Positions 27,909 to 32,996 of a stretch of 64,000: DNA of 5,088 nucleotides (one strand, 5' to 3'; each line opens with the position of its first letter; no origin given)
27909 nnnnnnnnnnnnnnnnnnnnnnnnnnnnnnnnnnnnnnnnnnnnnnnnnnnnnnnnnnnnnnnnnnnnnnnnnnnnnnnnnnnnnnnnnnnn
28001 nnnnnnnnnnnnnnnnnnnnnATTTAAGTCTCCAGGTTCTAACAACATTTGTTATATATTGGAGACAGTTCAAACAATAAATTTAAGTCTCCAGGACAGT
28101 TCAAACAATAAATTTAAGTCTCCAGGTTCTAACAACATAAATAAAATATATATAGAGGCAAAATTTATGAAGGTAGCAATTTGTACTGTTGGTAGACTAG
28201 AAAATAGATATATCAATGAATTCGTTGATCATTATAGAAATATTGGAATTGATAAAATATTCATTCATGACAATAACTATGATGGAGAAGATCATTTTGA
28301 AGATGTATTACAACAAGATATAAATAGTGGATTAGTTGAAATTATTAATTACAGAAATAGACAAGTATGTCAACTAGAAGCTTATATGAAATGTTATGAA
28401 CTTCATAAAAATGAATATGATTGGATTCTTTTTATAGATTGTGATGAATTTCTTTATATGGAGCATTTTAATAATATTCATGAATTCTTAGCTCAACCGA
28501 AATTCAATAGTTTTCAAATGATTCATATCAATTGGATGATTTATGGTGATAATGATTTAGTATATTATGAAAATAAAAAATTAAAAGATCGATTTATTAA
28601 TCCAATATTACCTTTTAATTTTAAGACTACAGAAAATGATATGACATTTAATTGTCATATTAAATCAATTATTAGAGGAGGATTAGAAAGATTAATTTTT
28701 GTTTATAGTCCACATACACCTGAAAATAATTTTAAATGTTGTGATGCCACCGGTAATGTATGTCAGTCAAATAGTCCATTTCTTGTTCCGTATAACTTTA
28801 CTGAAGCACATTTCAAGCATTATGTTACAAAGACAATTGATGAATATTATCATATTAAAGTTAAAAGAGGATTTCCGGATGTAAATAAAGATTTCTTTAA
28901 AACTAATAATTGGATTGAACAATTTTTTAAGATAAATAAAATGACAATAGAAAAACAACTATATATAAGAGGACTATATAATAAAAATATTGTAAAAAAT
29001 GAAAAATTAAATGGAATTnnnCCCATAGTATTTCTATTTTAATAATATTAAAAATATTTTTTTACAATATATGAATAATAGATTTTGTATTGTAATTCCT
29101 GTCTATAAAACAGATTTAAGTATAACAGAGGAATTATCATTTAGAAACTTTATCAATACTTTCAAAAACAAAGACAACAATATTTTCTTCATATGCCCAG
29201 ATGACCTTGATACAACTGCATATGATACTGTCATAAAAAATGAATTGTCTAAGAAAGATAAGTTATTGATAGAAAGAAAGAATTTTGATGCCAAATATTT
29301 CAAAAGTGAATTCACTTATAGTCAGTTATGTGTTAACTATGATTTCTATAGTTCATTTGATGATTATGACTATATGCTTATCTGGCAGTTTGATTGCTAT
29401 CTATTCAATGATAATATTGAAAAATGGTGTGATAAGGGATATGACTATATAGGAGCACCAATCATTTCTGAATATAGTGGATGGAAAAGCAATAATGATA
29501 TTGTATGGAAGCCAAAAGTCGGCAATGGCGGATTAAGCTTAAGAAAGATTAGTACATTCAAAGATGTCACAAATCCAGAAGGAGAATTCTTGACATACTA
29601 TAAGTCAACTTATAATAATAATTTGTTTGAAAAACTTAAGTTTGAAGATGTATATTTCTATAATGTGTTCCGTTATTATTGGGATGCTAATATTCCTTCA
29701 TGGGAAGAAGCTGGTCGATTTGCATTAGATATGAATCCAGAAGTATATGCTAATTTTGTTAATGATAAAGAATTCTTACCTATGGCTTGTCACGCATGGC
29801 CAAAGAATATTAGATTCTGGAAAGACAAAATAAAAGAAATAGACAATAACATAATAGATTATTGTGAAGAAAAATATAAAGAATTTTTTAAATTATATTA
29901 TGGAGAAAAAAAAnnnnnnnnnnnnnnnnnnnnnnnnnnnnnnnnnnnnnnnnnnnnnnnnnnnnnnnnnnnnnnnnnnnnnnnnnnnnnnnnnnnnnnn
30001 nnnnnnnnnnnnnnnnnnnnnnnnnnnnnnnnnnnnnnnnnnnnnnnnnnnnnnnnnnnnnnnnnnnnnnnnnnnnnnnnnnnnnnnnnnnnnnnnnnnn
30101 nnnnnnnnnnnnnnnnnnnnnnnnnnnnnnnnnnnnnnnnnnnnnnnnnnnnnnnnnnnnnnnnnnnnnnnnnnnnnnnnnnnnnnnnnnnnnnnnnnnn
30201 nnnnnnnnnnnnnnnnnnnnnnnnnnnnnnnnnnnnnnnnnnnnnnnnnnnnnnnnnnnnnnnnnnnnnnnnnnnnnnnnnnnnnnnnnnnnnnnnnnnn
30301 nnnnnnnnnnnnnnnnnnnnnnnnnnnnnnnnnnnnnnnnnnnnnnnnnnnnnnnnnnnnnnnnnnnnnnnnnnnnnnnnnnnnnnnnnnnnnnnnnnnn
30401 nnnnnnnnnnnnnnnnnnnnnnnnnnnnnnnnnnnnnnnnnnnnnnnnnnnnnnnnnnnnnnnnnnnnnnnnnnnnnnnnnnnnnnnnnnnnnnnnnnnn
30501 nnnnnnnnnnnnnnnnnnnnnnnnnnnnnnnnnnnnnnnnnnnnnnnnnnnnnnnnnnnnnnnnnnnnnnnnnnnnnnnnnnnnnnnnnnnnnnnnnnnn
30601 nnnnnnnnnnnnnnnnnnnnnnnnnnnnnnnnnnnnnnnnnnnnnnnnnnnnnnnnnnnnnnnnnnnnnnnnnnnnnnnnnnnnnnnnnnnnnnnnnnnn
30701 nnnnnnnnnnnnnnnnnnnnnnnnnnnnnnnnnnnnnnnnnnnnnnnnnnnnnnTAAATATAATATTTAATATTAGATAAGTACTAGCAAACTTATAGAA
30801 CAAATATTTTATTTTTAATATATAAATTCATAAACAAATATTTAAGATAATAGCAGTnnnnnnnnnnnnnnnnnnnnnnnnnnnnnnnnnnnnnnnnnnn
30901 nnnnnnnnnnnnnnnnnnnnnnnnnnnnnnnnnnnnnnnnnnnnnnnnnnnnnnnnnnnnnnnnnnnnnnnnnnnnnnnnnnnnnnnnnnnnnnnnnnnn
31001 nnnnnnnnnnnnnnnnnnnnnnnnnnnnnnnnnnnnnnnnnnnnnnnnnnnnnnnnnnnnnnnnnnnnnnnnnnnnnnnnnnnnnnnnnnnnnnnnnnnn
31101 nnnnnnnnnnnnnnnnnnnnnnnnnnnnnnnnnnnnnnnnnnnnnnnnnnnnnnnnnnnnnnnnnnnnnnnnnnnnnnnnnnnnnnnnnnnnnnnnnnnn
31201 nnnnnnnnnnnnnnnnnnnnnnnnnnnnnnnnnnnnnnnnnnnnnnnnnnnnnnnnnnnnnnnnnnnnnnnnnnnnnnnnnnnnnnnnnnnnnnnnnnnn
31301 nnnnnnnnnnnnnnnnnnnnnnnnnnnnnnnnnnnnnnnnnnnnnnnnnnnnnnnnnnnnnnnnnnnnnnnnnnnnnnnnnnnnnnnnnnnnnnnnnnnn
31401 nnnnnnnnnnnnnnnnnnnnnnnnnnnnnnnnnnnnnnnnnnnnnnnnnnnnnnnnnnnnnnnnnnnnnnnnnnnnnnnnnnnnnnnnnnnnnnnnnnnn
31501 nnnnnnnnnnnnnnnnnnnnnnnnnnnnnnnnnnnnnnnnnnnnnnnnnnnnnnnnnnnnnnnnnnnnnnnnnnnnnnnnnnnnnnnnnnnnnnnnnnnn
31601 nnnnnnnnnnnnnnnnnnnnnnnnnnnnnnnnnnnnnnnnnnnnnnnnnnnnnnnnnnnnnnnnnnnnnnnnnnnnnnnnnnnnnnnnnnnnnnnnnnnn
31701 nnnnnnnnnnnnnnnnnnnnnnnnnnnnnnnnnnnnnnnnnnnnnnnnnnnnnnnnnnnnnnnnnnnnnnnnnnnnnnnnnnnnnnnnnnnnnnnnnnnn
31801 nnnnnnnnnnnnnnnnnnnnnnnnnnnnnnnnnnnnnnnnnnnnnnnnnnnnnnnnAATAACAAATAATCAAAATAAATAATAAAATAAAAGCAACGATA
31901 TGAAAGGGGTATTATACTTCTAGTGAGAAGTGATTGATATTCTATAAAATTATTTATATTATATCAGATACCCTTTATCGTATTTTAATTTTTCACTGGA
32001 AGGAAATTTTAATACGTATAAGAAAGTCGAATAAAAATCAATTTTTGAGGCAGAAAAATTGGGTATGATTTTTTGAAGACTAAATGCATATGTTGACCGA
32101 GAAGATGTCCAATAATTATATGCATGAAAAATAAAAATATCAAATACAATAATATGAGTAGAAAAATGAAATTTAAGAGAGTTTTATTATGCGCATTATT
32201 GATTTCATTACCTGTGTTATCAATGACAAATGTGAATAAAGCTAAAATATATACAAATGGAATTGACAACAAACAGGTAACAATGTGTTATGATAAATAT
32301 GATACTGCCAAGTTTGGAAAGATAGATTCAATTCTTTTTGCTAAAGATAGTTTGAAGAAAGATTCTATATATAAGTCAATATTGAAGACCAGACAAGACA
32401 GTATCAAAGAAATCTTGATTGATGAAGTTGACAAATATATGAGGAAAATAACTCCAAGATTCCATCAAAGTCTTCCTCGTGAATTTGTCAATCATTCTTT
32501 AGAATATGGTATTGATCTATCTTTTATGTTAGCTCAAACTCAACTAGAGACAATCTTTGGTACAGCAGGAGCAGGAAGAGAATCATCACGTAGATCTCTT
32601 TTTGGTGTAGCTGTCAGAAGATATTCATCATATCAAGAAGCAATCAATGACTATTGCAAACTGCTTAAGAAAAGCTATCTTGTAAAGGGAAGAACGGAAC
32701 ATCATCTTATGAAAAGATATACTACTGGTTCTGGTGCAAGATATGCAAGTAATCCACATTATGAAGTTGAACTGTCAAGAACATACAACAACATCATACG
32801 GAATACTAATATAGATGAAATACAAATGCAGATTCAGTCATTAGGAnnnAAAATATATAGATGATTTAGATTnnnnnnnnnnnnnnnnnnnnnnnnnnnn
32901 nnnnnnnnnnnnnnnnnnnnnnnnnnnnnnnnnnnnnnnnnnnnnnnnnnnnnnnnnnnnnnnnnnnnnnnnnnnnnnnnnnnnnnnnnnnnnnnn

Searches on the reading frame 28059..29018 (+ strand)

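Call 79: search_protein_families(library=pfam, proteins=[window:28059-29018:+], max_evalue=0.001)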
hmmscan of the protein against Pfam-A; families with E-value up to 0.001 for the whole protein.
window:28059-29018:+ (320 aa): 2 families
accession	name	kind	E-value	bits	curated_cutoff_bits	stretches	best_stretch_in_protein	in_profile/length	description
PF13704.12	Glyco_tranf_2_4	-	2.2e-13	50.9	27.5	1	48-144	3-98/98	Glycosyl transferase family 2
PF01697.33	Glyco_transf_92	-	1.5e-11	44.9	23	1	42-255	8-211/249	Glycosyltransferase family 92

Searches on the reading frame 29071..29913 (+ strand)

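Call 79: search_protein_families(library=pfam, proteins=[window:29071-29913:+], max_evalue=0.001)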
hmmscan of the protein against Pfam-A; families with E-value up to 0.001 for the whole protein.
window:29071-29913:+ (281 aa): 1 family
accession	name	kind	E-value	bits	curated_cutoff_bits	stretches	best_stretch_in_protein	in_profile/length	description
PF18922.5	DUF5672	-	1.1e-42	145.9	24.4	1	68-241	3-164/164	Protein of unknown function (DUF5672)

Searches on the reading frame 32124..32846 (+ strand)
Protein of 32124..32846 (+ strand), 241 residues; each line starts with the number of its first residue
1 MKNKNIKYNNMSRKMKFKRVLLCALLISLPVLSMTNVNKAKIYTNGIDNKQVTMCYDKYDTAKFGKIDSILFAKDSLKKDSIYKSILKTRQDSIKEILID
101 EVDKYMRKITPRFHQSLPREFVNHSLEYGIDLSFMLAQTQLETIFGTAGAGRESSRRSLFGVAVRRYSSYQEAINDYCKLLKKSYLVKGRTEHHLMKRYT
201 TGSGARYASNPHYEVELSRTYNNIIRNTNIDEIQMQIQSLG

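Call 79: search_protein_families(library=pfam, proteins=[window:32124-32846:+], max_evalue=0.001)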
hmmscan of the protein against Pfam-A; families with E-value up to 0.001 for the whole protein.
window:32124-32846:+ (241 aa): 1 family
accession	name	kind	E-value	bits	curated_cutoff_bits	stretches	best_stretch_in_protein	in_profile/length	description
PF01832.25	Glucosaminidase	-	4.7e-11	43.9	30.2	1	123-223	6-120/123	Mannosyl-glycoprotein endo-beta-N-acetylglucosaminidase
